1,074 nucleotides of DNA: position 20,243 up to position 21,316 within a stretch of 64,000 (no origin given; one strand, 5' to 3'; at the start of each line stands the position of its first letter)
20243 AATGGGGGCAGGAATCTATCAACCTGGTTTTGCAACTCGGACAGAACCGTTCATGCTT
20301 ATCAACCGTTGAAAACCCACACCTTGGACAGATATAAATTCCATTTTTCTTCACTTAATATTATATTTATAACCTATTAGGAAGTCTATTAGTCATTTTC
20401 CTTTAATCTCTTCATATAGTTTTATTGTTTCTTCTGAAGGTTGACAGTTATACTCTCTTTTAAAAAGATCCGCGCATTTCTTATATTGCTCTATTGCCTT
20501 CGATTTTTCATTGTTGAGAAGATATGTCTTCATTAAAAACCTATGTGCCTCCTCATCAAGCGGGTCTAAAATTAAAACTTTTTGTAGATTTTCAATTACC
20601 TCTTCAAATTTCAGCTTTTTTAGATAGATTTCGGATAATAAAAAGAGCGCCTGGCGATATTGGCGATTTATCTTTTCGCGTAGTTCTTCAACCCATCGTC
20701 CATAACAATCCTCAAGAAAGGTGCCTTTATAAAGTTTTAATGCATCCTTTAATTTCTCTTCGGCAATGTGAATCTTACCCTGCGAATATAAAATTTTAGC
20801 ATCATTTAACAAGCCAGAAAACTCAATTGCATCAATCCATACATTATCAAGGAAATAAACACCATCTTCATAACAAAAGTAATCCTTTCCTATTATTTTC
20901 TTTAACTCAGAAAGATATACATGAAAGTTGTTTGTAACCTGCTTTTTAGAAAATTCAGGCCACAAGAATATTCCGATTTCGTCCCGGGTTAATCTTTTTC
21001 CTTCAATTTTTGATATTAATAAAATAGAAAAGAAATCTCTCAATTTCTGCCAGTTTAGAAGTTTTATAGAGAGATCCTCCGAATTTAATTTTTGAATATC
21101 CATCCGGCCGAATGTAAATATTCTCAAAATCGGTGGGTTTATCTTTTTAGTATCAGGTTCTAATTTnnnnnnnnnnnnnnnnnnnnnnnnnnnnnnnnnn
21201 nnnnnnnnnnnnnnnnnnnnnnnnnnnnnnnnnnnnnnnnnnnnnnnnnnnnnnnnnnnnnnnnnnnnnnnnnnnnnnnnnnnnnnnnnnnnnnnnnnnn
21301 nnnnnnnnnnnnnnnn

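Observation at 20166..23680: Reverse-order SARP-like STAND regulator (AAA-TPR-wHTH-BTAD) with a co-oriented double-zinc-ribbon mini-gene, directly upstream of the BNR cargo gene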

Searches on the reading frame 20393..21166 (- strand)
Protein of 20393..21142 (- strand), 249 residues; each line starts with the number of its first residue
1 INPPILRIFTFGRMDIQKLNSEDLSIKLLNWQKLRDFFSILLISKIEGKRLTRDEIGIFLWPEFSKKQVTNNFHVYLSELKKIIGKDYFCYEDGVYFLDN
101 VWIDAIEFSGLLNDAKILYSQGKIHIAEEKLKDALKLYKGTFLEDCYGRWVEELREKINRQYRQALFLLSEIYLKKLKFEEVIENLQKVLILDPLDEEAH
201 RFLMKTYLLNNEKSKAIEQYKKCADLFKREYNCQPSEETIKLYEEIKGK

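Call 20: search_protein_representatives(protein=window:20393-21142:-)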
Query: 249 residues. Proteins with E-value up to 0.001 (for the whole library): 27766; up to 1e-10: 6364; up to 1e-30: 20. The best 150 are listed.
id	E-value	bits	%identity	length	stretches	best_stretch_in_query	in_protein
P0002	2.6e-137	472.6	87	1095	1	1-249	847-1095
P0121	1.3e-75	270.5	52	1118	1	6-248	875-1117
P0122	8.0e-67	241.7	54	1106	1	30-245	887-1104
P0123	5.1e-63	229.3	45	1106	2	6-245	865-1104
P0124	1.0e-62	228.3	44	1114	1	6-246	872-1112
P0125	1.4e-62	227.8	41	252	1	6-244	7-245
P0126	3.5e-61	223.3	46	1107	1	29-246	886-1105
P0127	6.2e-61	222.4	45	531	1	7-248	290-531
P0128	2.8e-60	220.3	45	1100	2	6-244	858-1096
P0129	2.5e-58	213.9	44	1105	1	6-247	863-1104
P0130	4.5e-55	203.2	42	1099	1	6-242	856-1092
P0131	4.1e-54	200.1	42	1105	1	6-247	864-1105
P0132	7.6e-41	156.7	37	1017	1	6-247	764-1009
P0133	7.7e-40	153.4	51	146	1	107-246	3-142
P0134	6.4e-39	150.3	33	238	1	24-249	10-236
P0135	4.4e-35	137.8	33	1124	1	6-247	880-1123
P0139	5.2e-31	124.5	27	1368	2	52-242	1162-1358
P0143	1.9e-29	119.3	26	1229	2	49-247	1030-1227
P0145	8.3e-29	117.2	35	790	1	4-246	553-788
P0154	9.0e-27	110.6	34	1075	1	1-246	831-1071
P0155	3.5e-26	108.6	29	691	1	4-247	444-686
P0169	1.4e-24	103.4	34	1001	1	49-245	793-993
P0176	3.2e-24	102.2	31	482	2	4-246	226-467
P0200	1.5e-23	100.0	33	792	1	4-247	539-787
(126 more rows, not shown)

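Call 22: search_protein_families(library=pfam, proteins=[P0121, P0135, P0154, P0169, P0139, P0143, P0145, P0155, P0176, P0200], max_evalue=0.0001)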
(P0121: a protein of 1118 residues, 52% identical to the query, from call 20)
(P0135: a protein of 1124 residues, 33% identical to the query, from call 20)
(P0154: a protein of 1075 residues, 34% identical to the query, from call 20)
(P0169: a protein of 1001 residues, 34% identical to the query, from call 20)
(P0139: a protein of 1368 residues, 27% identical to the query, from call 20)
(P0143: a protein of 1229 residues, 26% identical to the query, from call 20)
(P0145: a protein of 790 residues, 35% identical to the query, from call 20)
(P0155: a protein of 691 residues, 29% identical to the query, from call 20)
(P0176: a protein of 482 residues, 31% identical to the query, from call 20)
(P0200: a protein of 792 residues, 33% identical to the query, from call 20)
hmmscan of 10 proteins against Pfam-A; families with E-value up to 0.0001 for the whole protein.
P0121 (1118 aa): 11 families
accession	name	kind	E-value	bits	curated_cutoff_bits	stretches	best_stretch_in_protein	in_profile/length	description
PF03704.23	BTAD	-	4.7e-21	76.1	22.1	1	972-1115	1-145/146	Bacterial transcriptional activator domain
PF13424.12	TPR_12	-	7.7e-19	68.1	30.1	1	620-687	2-71/77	Tetratricopeptide repeat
PF13191.12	AAA_16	-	1.1e-15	58.9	32.6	1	21-196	1-166/167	AAA ATPase domain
PF13428.12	TPR_14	-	1.6e-07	31.7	23.5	0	1033-1074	2-43/44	Tetratricopeptide repeat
PF13401.12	AAA_22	-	4.8e-07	30.6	27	1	43-197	4-121/130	AAA domain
PF17874.7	TPR_MalT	-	5.4e-07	29.6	45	1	594-739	14-160/336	MalT-like TPR region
PF13176.12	TPR_7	-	6.3e-07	29.4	27.9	0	584-610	2-30/36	Tetratricopeptide repeat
PF07719.23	TPR_2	-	1.1e-06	28.7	27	0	661-692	1-32/34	Tetratricopeptide repeat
PF13374.12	TPR_10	-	3.4e-06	27.3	27.5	0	417-444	6-33/42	Tetratricopeptide repeat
PF13432.12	TPR_16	-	1e-05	26.3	32.7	0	1024-1065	25-64/65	Tetratricopeptide repeat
PF00515.34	TPR_1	-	7.8e-05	22.8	27.8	0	661-692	1-32/34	Tetratricopeptide repeat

P0135 (1124 aa): 10 families
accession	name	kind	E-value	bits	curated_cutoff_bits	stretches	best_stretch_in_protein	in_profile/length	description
PF03704.23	BTAD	-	2.2e-20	73.9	22.1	1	979-1121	1-144/146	Bacterial transcriptional activator domain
PF13191.12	AAA_16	-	2.1e-19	71.1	32.6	1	11-185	1-166/167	AAA ATPase domain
PF13424.12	TPR_12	-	2.6e-18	66.4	30.1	2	578-638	7-69/77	Tetratricopeptide repeat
PF00515.34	TPR_1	-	5.2e-13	48.6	27.8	0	775-803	2-30/34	Tetratricopeptide repeat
PF07719.23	TPR_2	-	9.5e-13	47.6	27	0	776-803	3-30/34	Tetratricopeptide repeat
PF17874.7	TPR_MalT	-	1.7e-12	47.7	45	1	505-795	11-301/336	MalT-like TPR region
PF13401.12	AAA_22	-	1.5e-08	35.4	27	1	34-183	5-118/130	AAA domain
PF14559.12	TPR_19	-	3.8e-07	30.8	25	0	692-721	23-52/68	Tetratricopeptide repeat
PF13374.12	TPR_10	-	2.7e-06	27.7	27.5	0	613-645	1-33/42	Tetratricopeptide repeat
PF13428.12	TPR_14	-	4.6e-05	24.1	23.5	0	497-530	3-36/44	Tetratricopeptide repeat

P0154 (1075 aa): 16 families
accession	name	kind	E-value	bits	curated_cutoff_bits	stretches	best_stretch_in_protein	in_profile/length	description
PF13424.12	TPR_12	-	1.1e-27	96.4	30.1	2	545-609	6-72/77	Tetratricopeptide repeat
PF00515.34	TPR_1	-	2.8e-21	74.8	27.8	0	991-1019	4-32/34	Tetratricopeptide repeat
PF07719.23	TPR_2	-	1.2e-20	72.3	27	0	503-533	2-32/34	Tetratricopeptide repeat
PF13181.12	TPR_8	-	3.2e-17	61.6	25.7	0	990-1019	3-32/34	Tetratricopeptide repeat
PF03704.23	BTAD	-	4.9e-16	59.8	22.1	1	945-1072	15-146/146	Bacterial transcriptional activator domain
PF17874.7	TPR_MalT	-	3.2e-10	40.2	45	1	422-578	43-197/336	MalT-like TPR region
PF14938.12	SNAP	-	2.6e-07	30.8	25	0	483-578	60-151/282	Soluble NSF attachment protein, SNAP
PF25058.1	ARM_TT21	-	1.2e-06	29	27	0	467-563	15-115/155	Tetratricopeptide repeat protein 21 ARM repeat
PF13374.12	TPR_10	-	1.6e-06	28.4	27.5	0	509-531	9-31/42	Tetratricopeptide repeat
PF13428.12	TPR_14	-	1.8e-06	28.5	23.5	0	506-533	5-32/44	Tetratricopeptide repeat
PF13191.12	AAA_16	-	2.4e-06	28.6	32.6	1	27-146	10-146/167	AAA ATPase domain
PF12862.13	ANAPC5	-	4.7e-06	27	23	0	470-541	9-77/91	Anaphase-promoting complex subunit 5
PF13174.12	TPR_6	-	6.4e-06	26.9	26.3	0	548-574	6-32/33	Tetratricopeptide repeat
PF25199.1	nSTAND_NTPase5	-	8.1e-06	26.2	34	0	30-61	29-63/145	Novel STAND NTPase 5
PF13176.12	TPR_7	-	1e-05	25.7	27.9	0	548-572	5-31/36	Tetratricopeptide repeat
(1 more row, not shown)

P0169 (1001 aa): 10 families
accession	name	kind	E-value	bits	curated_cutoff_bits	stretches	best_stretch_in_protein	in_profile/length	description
PF03704.23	BTAD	-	1.3e-25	90.9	22.1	1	851-995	1-146/146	Bacterial transcriptional activator domain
PF13424.12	TPR_12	-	9.4e-22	77.4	30.1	2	487-559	3-77/77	Tetratricopeptide repeat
PF00515.34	TPR_1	-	2.3e-14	52.9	27.8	0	527-558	1-32/34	Tetratricopeptide repeat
PF07719.23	TPR_2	-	3.9e-12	45.7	27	0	527-558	1-32/34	Tetratricopeptide repeat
PF13374.12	TPR_10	-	2.1e-09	37.5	27.5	0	529-559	4-34/42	Tetratricopeptide repeat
PF17874.7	TPR_MalT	-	1e-08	35.3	45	1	496-707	10-222/336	MalT-like TPR region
PF00931.28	NB-ARC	-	4.9e-08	33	23.5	1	51-176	3-136/248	NB-ARC domain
PF13401.12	AAA_22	-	1.4e-07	32.3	27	1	66-162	6-104/130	AAA domain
PF13176.12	TPR_7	-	1.7e-07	31.2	27.9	0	569-603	1-35/36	Tetratricopeptide repeat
PF14559.12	TPR_19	-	7.3e-05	23.5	25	0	922-977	2-57/68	Tetratricopeptide repeat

P0139 (1368 aa): 17 families
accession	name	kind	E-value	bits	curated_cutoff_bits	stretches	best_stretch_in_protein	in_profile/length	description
PF03704.23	BTAD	-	2.6e-37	128.8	22.1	2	1218-1361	1-144/146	Bacterial transcriptional activator domain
PF13424.12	TPR_12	-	2.6e-29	101.7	30.1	3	903-975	2-76/77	Tetratricopeptide repeat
PF07719.23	TPR_2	-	1.6e-19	68.7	27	0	866-894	3-31/34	Tetratricopeptide repeat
PF13374.12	TPR_10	-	5e-17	61.7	27.5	1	869-897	7-35/42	Tetratricopeptide repeat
PF13176.12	TPR_7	-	2.2e-15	55.8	27.9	0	867-900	2-35/36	Tetratricopeptide repeat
PF00515.34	TPR_1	-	1.9e-14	53.2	27.8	0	1281-1311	2-32/34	Tetratricopeptide repeat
PF17874.7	TPR_MalT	-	1.8e-13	50.9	45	2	794-964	11-181/336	MalT-like TPR region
PF00931.28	NB-ARC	-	8.4e-10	38.8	23.5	1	295-503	13-210/248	NB-ARC domain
PF13428.12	TPR_14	-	2e-09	37.6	23.5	0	1281-1321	2-42/44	Tetratricopeptide repeat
PF14559.12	TPR_19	-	4.5e-09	37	25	0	1291-1341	2-52/68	Tetratricopeptide repeat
PF13432.12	TPR_16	-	8e-09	36.2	32.7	0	954-1012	7-59/65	Tetratricopeptide repeat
PF13401.12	AAA_22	-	1e-07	32.8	27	1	299-400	4-109/130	AAA domain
PF13181.12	TPR_8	-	3.4e-07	30.3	25.7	0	866-896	3-33/34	Tetratricopeptide repeat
PF24885.1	TPR_NPHP3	-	6.8e-07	29.4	100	0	898-1016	93-215/239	Nephrocystin-3 TPR domain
PF25199.1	nSTAND_NTPase5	-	1e-06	29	34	1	287-414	28-135/145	Novel STAND NTPase 5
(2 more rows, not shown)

P0143 (1229 aa): 10 families
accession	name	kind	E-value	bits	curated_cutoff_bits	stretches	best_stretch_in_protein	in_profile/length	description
PF03704.23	BTAD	-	3.3e-42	144.8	22.1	2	1104-1227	23-146/146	Bacterial transcriptional activator domain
PF13424.12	TPR_12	-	2.9e-12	47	30.1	0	727-794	3-72/77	Tetratricopeptide repeat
PF00515.34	TPR_1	-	8.7e-12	44.8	27.8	1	1145-1174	3-32/34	Tetratricopeptide repeat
PF13181.12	TPR_8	-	7.4e-10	38.6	25.7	0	1146-1170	4-28/34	Tetratricopeptide repeat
PF07719.23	TPR_2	-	2.9e-09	36.8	27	0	1145-1174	3-32/34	Tetratricopeptide repeat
PF13176.12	TPR_7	-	4.4e-09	36.2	27.9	0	1145-1171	1-27/36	Tetratricopeptide repeat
PF14559.12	TPR_19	-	5e-09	36.8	25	1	1155-1206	3-54/68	Tetratricopeptide repeat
PF00931.28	NB-ARC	-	2.3e-06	27.5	23.5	1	291-420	2-136/248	NB-ARC domain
PF25199.1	nSTAND_NTPase5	-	2.1e-05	24.8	34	1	295-421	26-134/145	Novel STAND NTPase 5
PF00486.34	Trans_reg_C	-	9.5e-05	22.8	26.2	0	25-80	8-62/77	Transcriptional regulatory protein, C terminal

P0145 (790 aa): 12 families
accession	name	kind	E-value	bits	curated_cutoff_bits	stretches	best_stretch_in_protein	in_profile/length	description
PF03704.23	BTAD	-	7.9e-32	111.1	22.1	1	649-788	2-145/146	Bacterial transcriptional activator domain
PF13424.12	TPR_12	-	2e-29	102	30.1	4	384-453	5-76/77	Tetratricopeptide repeat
PF00072.30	Response_reg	-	4.6e-28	98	30.2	1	27-139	1-111/111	Response regulator receiver domain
PF07719.23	TPR_2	-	3.1e-22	77.2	27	0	262-290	1-29/34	Tetratricopeptide repeat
PF13428.12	TPR_14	-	1.3e-14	53.7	23.5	0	707-747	3-43/44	Tetratricopeptide repeat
PF17874.7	TPR_MalT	-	4.8e-12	46.2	45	1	305-483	43-221/336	MalT-like TPR region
PF13414.12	TPR_11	-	5.1e-11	42.5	26.8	0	715-745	4-34/42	TPR repeat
PF13374.12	TPR_10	-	1.8e-10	40.9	27.5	0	301-334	1-34/42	Tetratricopeptide repeat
PF00515.34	TPR_1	-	4.1e-09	36.3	27.8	0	263-290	2-29/34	Tetratricopeptide repeat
PF13176.12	TPR_7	-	2.5e-08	33.8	27.9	0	304-334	1-31/36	Tetratricopeptide repeat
PF13181.12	TPR_8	-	8.3e-07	29.1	25.7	0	181-208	2-29/34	Tetratricopeptide repeat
PF13432.12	TPR_16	-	2.4e-06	28.3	32.7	0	315-368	10-56/65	Tetratricopeptide repeat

P0155 (691 aa): 5 families
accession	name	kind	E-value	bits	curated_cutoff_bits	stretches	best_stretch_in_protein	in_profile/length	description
PF03704.23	BTAD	-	2.2e-23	83.7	22.1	1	542-685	1-145/146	Bacterial transcriptional activator domain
PF00931.28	NB-ARC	-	6.5e-12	45.7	23.5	1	28-235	7-211/248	NB-ARC domain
PF13401.12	AAA_22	-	1.2e-10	42.3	27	1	36-147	5-112/130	AAA domain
PF20703.3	nSTAND1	-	5.4e-07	30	27.1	1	18-148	15-160/379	Novel STAND NTPase 1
PF13191.12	AAA_16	-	1.2e-05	26.3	32.6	1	19-137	2-158/167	AAA ATPase domain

P0176 (482 aa): 9 families
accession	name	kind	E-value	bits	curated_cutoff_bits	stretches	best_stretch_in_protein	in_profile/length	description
PF03704.23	BTAD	-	2.1e-22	80.5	22.1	1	326-467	1-145/146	Bacterial transcriptional activator domain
PF13424.12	TPR_12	-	5.9e-14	52.5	30.1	1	19-85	8-76/77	Tetratricopeptide repeat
PF07719.23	TPR_2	-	1.8e-11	43.7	27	0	20-45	7-32/34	Tetratricopeptide repeat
PF00515.34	TPR_1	-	1.8e-08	34.3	27.8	0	19-44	6-31/34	Tetratricopeptide repeat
PF13181.12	TPR_8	-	1.4e-07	31.5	25.7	0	18-45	5-32/34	Tetratricopeptide repeat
PF17874.7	TPR_MalT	-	6.2e-07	29.4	45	1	19-156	85-224/336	MalT-like TPR region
PF13374.12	TPR_10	-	2.3e-06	27.9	27.5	0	19-48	7-36/42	Tetratricopeptide repeat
PF13414.12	TPR_11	-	6.3e-05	23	26.8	0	22-43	2-23/42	TPR repeat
PF13428.12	TPR_14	-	9.5e-05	23.2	23.5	0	20-44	7-31/44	Tetratricopeptide repeat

P0200 (792 aa): 9 families
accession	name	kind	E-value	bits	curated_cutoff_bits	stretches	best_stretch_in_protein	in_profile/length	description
PF13424.12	TPR_12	-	5.1e-34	116.7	30.1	3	241-311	5-77/77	Tetratricopeptide repeat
PF13374.12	TPR_10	-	6.3e-27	93.2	27.5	3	319-352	2-35/42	Tetratricopeptide repeat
PF03704.23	BTAD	-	9.3e-26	91.4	22.1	1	637-787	1-146/146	Bacterial transcriptional activator domain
PF00515.34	TPR_1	-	3.9e-16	58.5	27.8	0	319-350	1-32/34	Tetratricopeptide repeat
PF13176.12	TPR_7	-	5.2e-16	57.8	27.9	0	321-355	1-35/36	Tetratricopeptide repeat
PF07719.23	TPR_2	-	8.7e-16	57.1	27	0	320-350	2-32/34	Tetratricopeptide repeat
PF13181.12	TPR_8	-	7.2e-10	38.7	25.7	0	282-310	4-32/34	Tetratricopeptide repeat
PF17874.7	TPR_MalT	-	1.9e-08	34.4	45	1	282-431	43-193/336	MalT-like TPR region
PF24885.1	TPR_NPHP3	-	9.5e-08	32.2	100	1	275-390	95-214/239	Nephrocystin-3 TPR domain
